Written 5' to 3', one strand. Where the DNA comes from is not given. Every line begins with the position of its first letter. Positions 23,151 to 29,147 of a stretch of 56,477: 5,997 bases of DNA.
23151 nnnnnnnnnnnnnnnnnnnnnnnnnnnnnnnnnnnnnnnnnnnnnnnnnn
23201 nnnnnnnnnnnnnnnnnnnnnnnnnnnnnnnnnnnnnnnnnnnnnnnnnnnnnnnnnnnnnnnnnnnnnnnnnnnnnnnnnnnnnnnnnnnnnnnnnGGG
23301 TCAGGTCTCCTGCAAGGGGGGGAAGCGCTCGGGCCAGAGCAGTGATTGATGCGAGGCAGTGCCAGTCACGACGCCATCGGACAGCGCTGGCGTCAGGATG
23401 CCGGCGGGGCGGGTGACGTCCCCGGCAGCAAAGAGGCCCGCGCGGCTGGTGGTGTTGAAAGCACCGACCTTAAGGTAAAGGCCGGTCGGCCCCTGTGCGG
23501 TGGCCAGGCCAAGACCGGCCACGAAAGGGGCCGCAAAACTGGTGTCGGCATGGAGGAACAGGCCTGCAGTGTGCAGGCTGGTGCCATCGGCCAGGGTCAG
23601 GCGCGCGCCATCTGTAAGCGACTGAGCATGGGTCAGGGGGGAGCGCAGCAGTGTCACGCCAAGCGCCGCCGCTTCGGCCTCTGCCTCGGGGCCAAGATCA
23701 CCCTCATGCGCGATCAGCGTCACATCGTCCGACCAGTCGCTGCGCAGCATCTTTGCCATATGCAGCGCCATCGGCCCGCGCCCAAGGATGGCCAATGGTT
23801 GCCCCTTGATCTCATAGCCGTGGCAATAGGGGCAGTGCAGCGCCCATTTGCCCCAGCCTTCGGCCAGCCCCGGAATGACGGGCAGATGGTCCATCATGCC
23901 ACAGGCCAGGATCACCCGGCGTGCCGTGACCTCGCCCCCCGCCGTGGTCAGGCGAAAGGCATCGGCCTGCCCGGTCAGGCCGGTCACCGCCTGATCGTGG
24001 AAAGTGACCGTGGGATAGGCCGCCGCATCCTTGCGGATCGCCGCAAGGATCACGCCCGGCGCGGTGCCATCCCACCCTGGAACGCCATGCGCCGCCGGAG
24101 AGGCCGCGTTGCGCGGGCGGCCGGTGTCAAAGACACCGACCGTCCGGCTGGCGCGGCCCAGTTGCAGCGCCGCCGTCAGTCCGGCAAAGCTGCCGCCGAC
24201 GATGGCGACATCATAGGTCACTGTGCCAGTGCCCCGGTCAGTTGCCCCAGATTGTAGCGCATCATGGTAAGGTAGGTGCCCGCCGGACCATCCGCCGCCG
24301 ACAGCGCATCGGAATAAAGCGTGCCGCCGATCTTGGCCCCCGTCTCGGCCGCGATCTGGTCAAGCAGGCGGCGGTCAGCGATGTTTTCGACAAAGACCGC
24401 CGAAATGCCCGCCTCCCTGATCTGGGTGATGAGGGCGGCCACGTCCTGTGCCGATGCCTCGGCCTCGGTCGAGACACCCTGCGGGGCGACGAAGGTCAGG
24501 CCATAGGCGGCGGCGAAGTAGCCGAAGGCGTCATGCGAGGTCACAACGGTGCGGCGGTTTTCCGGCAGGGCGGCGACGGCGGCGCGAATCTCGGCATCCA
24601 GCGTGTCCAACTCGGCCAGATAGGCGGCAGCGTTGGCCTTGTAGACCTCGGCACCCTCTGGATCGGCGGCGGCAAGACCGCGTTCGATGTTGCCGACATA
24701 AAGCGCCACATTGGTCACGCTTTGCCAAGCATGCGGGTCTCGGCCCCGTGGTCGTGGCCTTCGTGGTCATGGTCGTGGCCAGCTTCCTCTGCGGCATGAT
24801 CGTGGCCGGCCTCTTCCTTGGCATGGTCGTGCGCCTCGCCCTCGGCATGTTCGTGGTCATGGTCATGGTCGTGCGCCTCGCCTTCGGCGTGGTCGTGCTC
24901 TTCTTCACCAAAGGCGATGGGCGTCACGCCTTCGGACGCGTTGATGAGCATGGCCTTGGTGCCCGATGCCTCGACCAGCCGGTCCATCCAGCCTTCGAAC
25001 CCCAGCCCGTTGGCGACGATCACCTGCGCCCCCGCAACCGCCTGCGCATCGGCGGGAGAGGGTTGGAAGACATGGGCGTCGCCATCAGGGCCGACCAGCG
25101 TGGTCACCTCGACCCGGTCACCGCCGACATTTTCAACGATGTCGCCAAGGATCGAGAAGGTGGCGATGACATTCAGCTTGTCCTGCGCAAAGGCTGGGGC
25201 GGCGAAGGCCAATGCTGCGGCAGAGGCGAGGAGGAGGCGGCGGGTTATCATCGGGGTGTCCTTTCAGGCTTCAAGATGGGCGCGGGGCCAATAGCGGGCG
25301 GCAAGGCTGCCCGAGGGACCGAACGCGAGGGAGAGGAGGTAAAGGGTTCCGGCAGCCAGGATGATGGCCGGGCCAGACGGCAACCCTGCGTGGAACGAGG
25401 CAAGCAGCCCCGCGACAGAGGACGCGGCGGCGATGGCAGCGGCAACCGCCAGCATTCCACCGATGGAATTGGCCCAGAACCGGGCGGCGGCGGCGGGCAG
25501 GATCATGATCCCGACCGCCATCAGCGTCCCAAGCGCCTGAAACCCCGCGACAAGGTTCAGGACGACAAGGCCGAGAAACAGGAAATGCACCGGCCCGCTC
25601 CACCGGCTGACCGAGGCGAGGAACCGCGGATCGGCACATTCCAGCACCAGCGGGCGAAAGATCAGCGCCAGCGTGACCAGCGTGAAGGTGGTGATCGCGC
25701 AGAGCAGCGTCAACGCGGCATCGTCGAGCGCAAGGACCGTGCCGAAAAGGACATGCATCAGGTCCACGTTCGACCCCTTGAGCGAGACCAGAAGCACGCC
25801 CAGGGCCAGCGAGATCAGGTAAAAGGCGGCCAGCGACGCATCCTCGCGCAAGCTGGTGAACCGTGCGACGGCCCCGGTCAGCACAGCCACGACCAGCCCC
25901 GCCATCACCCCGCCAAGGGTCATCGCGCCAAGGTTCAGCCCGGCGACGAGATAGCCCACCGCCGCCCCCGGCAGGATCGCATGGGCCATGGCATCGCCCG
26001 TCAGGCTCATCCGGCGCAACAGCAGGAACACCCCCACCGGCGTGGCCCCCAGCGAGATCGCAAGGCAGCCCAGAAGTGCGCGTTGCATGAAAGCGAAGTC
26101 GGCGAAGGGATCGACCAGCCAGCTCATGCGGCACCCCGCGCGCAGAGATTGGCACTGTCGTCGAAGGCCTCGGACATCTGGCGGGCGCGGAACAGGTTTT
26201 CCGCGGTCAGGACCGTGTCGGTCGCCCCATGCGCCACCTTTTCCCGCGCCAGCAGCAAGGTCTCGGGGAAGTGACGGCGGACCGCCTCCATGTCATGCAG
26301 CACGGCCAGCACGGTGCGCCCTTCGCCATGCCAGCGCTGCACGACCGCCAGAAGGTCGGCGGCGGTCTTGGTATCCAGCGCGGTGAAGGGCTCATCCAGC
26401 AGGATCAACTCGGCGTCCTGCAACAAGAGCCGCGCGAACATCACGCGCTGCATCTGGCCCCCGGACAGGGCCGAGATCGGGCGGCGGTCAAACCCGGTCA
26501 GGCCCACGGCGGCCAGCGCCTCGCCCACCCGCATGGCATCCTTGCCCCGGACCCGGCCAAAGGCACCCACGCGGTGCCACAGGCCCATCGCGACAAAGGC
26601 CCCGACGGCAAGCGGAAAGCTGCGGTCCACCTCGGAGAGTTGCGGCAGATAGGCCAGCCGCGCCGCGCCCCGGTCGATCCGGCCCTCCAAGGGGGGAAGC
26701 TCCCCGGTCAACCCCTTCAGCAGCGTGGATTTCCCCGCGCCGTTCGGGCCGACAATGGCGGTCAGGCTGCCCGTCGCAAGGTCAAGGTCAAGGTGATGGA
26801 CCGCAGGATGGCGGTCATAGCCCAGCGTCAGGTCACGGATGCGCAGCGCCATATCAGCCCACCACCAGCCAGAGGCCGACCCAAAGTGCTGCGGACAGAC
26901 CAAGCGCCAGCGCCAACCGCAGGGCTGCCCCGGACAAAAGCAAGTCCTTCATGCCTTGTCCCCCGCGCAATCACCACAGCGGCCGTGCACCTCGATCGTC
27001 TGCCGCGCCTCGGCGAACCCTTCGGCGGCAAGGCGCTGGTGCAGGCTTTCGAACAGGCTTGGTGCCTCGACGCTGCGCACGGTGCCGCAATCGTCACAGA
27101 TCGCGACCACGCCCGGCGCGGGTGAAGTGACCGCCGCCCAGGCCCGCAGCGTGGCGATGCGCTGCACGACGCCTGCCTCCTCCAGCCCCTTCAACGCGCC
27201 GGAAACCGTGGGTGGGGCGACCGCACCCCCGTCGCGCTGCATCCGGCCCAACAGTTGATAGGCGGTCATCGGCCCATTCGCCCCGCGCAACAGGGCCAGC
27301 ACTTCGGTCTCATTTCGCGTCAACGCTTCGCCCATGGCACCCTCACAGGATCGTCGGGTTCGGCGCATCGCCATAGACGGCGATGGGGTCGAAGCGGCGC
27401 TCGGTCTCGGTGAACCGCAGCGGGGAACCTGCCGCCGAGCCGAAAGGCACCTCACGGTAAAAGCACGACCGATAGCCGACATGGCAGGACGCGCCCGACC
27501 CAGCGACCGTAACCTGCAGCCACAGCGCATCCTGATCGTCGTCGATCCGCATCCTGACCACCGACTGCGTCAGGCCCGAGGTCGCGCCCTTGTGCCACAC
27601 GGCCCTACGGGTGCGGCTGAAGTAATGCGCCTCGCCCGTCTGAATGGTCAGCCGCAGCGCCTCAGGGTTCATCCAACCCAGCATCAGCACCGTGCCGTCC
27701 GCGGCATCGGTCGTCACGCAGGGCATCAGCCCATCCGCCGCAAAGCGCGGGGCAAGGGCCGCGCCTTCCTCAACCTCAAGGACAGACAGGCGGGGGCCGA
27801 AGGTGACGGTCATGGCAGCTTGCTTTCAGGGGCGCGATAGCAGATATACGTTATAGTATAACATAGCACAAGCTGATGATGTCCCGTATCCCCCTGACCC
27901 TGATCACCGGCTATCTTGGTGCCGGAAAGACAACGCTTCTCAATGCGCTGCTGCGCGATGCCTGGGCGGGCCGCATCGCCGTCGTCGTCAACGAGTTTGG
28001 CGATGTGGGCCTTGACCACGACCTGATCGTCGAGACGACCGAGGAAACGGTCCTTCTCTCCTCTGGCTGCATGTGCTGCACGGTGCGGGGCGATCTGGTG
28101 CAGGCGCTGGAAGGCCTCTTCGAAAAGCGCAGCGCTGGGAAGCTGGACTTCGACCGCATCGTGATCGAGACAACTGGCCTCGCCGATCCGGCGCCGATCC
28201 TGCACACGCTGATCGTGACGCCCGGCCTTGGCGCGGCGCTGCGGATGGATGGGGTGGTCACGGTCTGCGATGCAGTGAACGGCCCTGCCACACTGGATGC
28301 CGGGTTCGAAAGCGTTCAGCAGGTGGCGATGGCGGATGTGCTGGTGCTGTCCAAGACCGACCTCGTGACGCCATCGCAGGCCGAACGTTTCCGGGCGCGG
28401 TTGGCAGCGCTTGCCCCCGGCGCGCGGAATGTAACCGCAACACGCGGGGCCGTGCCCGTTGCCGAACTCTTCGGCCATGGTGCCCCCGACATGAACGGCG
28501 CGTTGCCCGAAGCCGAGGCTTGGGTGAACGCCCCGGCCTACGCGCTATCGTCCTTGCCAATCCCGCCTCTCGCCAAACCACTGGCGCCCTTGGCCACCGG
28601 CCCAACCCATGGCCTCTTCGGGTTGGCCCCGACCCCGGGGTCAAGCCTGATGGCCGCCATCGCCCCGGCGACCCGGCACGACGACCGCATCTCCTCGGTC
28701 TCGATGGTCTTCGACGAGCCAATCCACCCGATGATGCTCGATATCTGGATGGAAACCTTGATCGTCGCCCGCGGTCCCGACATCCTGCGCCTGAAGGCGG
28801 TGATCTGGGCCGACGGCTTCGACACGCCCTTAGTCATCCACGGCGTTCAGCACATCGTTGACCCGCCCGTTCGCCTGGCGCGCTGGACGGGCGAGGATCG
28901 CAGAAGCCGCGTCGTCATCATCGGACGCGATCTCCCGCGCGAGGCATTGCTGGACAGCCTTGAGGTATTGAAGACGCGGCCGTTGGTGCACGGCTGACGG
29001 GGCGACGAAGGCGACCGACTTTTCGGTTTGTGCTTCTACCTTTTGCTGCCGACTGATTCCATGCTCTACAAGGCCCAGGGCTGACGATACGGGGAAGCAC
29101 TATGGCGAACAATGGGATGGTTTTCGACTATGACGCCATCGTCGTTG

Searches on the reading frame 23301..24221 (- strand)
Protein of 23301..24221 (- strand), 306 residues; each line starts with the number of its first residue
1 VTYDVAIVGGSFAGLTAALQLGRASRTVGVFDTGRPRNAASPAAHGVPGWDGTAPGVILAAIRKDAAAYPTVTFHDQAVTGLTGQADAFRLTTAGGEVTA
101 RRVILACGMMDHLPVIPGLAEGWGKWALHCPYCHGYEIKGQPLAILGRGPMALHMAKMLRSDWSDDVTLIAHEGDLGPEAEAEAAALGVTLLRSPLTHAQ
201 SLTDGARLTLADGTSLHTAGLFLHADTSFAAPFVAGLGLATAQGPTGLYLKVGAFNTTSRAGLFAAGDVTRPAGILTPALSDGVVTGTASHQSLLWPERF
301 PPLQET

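Call 22: search_protein_families(library=pfam, proteins=[window:23301-24221:-], max_evalue=0.001)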
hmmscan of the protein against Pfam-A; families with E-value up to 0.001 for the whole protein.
window:23301-24221:- (306 aa): 7 families
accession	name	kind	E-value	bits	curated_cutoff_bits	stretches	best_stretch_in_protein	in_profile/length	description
PF07992.20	Pyr_redox_2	-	4.9e-19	69.3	26.1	1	3-270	1-277/291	Pyridine nucleotide-disulphide oxidoreductase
PF01266.30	DAO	-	2.3e-06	27.8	27.9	1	4-47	1-45/353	FAD dependent oxidoreductase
PF13738.12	Pyr_redox_3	-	4.9e-06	26.4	30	0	75-159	100-183/305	Pyridine nucleotide-disulphide oxidoreductase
PF13454.12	NAD_binding_9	-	2.5e-05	24.7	21.8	0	60-109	104-154/155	FAD-NAD(P)-binding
PF13450.12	NAD_binding_8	-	0.00027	21.6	21.9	0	7-34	1-28/68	NAD(P)-binding Rossmann-like domain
PF00070.33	Pyr_redox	-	0.0006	20.7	22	0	143-187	2-45/82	Pyridine nucleotide-disulphide oxidoreductase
PF03486.20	HI0933_like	-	0.00092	19.2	50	0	4-34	2-32/244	HI0933-like protein Rossmann domain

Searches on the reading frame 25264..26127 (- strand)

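Call 56: search_protein_families(library=pfam, proteins=[window:25264-26127:-], max_evalue=0.0001)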
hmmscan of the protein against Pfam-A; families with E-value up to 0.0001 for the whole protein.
window:25264-26127:- (287 aa): 1 family
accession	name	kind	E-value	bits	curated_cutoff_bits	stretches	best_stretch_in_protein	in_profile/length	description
PF00950.22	ABC-3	-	9.5e-50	169.9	20.1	1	11-269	2-257/258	ABC 3 transport family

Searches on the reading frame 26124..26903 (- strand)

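Call 22: search_protein_families(library=pfam, proteins=[window:26124-26903:-], max_evalue=0.001)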
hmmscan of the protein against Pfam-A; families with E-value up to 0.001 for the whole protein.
window:26124-26903:- (259 aa): 6 families
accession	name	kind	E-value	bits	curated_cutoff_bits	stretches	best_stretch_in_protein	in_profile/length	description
PF00005.33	ABC_tran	-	1.7e-26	93.9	25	1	36-173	2-136/137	ABC transporter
PF13304.12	AAA_21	-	3.2e-07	31.2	27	1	47-65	1-19/304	AAA domain, putative AbiEii toxin, Type IV TA system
PF13476.12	AAA_23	-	6.5e-06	27.4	27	1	36-66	11-40/201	AAA domain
PF02463.25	SMC_N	-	3.5e-05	23.8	40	0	45-64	24-43/220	RecF/RecN/SMC N terminal domain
PF13555.12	AAA_29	-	0.00024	21.2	27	1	42-64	19-41/61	P-loop containing region of AAA domain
PF13514.12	AAA_27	-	0.00036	20.6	22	1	34-66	15-47/206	AAA domain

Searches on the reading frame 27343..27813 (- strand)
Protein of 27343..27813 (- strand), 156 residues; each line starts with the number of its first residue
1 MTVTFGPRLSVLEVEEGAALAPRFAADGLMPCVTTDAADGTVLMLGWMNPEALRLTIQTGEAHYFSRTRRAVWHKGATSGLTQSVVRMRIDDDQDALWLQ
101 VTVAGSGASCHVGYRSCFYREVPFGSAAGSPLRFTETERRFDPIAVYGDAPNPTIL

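Call 22: search_protein_families(library=pfam, proteins=[window:27343-27813:-], max_evalue=0.001)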
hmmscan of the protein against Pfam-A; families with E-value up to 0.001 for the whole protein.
window:27343-27813:- (156 aa): 1 family
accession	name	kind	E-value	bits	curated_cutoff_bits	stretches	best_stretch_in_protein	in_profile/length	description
PF01502.23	PRA-CH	-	2.6e-29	101.3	27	1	44-119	1-74/74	Phosphoribosyl-AMP cyclohydrolase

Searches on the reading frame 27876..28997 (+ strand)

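Call 22: search_protein_families(library=pfam, proteins=[window:27876-28997:+], max_evalue=0.001)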
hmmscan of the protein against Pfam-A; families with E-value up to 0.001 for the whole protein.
window:27876-28997:+ (373 aa): 3 families
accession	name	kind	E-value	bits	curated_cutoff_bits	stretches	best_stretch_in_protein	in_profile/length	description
PF02492.25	cobW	-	8e-47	159.6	20.7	1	6-185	1-178/180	CobW/HypB/UreG, nucleotide-binding domain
PF07683.19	CobW_C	-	5.6e-21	74.7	22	1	272-363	1-91/94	Cobalamin synthesis protein cobW C-terminal domain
PF13476.12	AAA_23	-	0.0006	20.9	27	1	6-25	20-39/201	AAA domain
